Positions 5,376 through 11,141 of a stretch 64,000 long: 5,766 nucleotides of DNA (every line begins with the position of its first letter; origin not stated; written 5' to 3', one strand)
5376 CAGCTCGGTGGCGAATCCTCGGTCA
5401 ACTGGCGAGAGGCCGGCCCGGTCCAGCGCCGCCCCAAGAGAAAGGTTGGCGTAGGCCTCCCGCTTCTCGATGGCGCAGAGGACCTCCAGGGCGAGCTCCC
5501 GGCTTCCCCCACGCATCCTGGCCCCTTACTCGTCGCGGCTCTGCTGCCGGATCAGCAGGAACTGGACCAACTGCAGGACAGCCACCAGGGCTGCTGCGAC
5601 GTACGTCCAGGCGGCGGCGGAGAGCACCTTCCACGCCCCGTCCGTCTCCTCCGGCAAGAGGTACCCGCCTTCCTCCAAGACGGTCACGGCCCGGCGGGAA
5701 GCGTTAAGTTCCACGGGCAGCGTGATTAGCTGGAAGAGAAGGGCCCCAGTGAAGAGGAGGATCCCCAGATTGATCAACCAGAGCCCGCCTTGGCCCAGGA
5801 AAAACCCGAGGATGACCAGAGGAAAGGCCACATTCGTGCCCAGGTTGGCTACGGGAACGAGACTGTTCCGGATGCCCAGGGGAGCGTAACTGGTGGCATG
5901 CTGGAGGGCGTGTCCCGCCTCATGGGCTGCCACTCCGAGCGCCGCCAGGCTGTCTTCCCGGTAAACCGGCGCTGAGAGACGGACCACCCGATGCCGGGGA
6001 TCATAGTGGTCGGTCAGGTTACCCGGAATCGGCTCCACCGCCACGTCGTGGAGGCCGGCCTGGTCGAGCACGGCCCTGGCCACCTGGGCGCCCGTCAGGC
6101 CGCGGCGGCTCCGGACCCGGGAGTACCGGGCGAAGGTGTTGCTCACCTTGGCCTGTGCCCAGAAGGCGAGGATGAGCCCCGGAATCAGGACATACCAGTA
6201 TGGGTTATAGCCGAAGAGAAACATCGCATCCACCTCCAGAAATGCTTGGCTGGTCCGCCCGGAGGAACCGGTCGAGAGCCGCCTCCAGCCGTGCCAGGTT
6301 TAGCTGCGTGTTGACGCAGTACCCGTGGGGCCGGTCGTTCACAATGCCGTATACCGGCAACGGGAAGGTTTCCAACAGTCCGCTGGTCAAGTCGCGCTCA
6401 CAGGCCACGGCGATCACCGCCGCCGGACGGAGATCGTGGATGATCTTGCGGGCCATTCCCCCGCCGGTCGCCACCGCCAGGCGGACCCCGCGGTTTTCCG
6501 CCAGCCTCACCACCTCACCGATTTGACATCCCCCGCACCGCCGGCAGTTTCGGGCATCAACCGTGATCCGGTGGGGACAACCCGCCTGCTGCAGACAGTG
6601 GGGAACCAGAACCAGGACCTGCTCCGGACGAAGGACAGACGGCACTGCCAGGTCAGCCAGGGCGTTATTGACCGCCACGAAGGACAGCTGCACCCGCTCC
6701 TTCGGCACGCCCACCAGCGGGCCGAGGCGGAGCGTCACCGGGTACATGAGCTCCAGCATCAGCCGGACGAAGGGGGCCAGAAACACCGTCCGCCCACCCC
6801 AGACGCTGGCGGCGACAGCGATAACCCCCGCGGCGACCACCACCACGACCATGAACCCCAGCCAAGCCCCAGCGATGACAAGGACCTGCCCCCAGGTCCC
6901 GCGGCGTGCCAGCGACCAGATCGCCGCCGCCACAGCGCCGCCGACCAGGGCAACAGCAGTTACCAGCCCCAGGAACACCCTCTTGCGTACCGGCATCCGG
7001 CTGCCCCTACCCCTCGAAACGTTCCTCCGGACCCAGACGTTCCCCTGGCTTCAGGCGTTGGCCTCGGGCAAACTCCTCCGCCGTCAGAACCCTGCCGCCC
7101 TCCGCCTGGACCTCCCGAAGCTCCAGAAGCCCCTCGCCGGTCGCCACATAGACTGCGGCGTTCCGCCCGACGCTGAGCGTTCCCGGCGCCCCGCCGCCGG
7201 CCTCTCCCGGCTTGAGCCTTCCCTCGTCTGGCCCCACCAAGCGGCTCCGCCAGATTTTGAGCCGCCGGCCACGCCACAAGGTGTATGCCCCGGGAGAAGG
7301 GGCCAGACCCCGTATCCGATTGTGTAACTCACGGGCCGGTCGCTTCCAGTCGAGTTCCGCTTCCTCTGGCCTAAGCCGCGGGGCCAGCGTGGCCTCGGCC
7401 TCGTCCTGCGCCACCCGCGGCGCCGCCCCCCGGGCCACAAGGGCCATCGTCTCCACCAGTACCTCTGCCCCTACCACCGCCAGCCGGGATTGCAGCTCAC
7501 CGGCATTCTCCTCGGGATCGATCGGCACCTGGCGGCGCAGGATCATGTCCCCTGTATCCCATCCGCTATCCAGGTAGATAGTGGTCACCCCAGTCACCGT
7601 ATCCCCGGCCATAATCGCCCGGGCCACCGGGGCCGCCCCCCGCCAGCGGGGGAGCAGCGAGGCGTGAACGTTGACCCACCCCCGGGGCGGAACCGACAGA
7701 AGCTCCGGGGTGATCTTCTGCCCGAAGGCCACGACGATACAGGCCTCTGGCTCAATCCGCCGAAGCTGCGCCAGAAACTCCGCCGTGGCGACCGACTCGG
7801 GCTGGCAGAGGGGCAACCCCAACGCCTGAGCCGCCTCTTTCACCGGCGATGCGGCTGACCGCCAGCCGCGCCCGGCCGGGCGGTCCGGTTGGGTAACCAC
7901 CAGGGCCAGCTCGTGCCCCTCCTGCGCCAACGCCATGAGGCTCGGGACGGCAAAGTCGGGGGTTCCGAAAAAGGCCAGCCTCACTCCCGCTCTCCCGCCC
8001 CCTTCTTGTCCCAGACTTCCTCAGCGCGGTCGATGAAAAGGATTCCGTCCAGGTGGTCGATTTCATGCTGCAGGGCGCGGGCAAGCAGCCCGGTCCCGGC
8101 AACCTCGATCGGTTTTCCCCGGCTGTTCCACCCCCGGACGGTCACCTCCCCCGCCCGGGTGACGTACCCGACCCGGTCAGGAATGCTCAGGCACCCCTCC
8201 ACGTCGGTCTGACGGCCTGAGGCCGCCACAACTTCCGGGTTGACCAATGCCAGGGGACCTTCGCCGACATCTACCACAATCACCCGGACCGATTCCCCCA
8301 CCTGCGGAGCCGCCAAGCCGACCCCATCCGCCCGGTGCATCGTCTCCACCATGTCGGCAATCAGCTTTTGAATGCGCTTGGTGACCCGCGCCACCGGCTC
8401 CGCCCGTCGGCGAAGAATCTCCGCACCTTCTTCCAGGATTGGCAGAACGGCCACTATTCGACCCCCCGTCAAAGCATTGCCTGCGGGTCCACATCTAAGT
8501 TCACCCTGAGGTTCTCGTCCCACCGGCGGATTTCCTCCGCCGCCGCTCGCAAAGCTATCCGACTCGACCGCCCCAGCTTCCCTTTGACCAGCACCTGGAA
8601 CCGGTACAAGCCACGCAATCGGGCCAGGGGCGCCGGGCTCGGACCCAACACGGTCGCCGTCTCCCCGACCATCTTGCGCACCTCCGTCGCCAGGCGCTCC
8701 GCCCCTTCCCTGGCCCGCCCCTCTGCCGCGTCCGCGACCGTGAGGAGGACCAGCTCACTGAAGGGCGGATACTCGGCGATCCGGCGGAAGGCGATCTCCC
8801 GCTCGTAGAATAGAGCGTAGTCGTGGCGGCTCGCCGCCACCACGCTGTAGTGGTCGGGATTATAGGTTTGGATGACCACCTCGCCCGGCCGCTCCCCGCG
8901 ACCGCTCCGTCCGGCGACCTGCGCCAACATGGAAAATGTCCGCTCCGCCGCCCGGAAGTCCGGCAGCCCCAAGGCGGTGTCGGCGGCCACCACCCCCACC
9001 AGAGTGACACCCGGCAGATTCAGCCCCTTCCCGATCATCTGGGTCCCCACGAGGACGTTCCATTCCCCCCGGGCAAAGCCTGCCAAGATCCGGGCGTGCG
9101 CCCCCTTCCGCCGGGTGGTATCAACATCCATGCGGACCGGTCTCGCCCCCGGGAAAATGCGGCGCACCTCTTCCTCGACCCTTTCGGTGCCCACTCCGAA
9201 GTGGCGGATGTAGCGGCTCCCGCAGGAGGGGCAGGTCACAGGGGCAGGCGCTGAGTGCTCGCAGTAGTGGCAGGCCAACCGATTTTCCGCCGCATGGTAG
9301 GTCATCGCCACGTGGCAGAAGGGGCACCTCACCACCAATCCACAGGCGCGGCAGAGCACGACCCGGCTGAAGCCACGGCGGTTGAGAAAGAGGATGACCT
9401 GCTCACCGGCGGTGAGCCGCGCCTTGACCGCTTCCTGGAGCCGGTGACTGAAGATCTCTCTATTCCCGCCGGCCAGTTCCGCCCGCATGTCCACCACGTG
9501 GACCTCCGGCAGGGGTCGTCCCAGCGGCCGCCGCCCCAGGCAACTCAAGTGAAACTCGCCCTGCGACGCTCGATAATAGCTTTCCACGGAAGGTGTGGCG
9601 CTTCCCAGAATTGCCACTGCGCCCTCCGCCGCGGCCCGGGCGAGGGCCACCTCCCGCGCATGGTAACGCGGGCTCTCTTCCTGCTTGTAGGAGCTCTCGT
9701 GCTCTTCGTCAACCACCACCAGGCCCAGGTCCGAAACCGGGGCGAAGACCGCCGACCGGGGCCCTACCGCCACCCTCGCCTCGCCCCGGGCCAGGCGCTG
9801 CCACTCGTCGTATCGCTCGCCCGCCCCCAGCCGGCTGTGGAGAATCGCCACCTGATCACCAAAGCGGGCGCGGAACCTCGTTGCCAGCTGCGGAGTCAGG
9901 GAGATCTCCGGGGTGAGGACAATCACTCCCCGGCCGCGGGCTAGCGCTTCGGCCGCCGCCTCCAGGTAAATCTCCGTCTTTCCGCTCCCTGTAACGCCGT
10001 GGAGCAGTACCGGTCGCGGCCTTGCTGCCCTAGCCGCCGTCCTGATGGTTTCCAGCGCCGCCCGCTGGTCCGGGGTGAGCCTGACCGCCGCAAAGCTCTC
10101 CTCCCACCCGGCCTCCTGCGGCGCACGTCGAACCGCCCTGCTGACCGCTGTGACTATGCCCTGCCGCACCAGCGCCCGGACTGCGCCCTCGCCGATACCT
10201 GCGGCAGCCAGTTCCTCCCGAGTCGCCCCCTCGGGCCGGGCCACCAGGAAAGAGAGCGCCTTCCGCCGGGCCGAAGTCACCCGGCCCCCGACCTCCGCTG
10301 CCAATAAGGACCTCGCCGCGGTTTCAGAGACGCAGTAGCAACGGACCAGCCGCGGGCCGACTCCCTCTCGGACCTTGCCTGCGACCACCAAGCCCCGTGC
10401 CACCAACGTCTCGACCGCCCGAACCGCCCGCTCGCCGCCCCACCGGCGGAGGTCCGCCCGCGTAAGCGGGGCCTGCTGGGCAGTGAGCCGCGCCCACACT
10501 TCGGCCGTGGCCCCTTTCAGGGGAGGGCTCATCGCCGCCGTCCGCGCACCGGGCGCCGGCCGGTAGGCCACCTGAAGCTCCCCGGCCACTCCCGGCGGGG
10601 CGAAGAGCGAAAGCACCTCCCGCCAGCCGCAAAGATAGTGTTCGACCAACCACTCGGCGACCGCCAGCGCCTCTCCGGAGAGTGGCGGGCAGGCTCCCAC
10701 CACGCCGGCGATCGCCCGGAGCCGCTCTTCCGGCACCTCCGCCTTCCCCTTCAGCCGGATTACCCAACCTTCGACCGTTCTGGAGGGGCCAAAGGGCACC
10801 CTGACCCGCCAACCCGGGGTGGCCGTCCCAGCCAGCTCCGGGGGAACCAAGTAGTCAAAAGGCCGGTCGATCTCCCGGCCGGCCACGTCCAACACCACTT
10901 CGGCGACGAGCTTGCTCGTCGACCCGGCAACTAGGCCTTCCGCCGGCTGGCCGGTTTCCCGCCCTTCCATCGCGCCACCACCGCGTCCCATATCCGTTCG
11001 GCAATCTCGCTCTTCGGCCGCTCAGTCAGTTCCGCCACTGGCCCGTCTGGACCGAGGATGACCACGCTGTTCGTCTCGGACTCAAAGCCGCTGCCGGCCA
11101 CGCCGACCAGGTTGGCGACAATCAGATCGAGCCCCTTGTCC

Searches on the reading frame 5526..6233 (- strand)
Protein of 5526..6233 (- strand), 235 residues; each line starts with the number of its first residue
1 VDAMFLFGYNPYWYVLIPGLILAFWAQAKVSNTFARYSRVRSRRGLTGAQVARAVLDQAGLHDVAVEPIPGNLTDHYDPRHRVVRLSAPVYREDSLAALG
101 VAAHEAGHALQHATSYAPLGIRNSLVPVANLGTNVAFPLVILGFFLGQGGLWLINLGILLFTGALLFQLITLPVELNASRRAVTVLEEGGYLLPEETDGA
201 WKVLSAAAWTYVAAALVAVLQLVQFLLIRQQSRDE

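Call 32: search_protein_families(library=pfam, proteins=[window:5526-6233:-], max_evalue=0.00001)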
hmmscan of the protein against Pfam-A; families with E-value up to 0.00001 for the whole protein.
window:5526-6233:- (235 aa): 1 family
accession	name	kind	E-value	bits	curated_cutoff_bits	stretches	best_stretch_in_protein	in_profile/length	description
PF04298.18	Zn_peptidase_2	-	8.3e-90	300.5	27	1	12-228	1-216/218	Putative neutral zinc metallopeptidase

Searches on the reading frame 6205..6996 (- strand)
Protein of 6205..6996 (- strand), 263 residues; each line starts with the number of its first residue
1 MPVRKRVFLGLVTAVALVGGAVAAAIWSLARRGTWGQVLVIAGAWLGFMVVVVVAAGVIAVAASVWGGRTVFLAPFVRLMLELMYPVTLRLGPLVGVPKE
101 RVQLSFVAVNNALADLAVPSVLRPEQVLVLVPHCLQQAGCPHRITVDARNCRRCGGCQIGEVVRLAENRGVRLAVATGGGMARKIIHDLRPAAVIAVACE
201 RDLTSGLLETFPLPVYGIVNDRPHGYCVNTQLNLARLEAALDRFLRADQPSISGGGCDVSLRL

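Call 32: search_protein_families(library=pfam, proteins=[window:6205-6996:-], max_evalue=0.00001)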
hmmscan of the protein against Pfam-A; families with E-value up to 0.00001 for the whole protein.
window:6205-6996:- (263 aa): 1 family
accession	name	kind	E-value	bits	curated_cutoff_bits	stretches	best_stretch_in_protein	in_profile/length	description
PF01976.22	DUF116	-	5e-46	156.4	25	1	89-240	4-154/155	Protein of unknown function DUF116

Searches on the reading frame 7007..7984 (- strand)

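Call 32: search_protein_families(library=pfam, proteins=[window:7007-7984:-], max_evalue=0.00001)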
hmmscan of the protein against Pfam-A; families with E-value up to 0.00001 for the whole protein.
window:7007-7984:- (325 aa): 2 families
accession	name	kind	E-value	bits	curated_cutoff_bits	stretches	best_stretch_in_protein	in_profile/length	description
PF00551.24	Formyl_trans_N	-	8.2e-41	140.2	26.1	1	1-179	1-180/181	Formyl transferase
PF02911.23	Formyl_trans_C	-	1.3e-24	86.7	21.1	1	204-309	2-99/100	Formyl transferase, C-terminal domain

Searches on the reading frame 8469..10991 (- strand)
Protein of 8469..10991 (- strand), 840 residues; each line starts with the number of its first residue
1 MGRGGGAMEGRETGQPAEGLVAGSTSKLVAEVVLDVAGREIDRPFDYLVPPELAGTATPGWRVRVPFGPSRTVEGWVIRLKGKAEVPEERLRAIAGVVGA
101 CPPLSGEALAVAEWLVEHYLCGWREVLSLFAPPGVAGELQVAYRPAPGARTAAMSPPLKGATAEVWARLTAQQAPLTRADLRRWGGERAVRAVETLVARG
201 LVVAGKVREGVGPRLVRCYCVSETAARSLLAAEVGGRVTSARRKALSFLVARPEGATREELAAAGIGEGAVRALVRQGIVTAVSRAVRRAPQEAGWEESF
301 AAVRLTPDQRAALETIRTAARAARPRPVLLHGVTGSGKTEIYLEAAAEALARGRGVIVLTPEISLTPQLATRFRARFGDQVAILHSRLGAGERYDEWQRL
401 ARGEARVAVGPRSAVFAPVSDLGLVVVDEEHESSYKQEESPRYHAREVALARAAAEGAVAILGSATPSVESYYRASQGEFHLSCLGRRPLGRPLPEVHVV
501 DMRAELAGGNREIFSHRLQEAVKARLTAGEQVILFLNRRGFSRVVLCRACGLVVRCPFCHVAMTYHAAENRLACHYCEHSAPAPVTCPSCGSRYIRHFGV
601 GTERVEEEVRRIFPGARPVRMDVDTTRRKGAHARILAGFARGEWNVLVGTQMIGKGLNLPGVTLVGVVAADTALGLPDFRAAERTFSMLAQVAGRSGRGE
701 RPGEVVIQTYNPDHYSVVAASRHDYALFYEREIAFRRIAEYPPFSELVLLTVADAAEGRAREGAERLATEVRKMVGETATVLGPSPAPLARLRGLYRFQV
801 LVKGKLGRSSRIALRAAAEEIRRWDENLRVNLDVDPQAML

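Call 31: search_protein_families(library=pfam, proteins=[window:8469-10991:-], max_evalue=0.00001)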
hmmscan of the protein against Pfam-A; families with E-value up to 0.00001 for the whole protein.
window:8469-10991:- (840 aa): 6 families
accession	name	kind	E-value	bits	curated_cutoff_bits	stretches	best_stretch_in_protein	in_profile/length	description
PF17764.6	PriA_3primeBD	-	3.1e-22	78.7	22.7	1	31-132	1-96/96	3'DNA-binding domain (3'BD)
PF00270.35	DEAD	-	9.4e-19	68.2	26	1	306-470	1-162/167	DEAD/DEAH box helicase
PF18074.6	PriA_C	-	2.2e-18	67.3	26.9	1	743-836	1-95/95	Primosomal protein N C-terminal domain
PF04851.21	ResIII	-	4.1e-13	50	22.5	1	304-467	3-162/164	Type III restriction enzyme, res subunit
PF18319.7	Zn_ribbon_PriA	-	2e-09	37.6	26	1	556-582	1-27/27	PriA DNA helicase Cys-rich region (CRR) domain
PF00271.37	Helicase_C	-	1.7e-08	35.1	23.5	1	627-698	49-108/110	Helicase conserved C-terminal domain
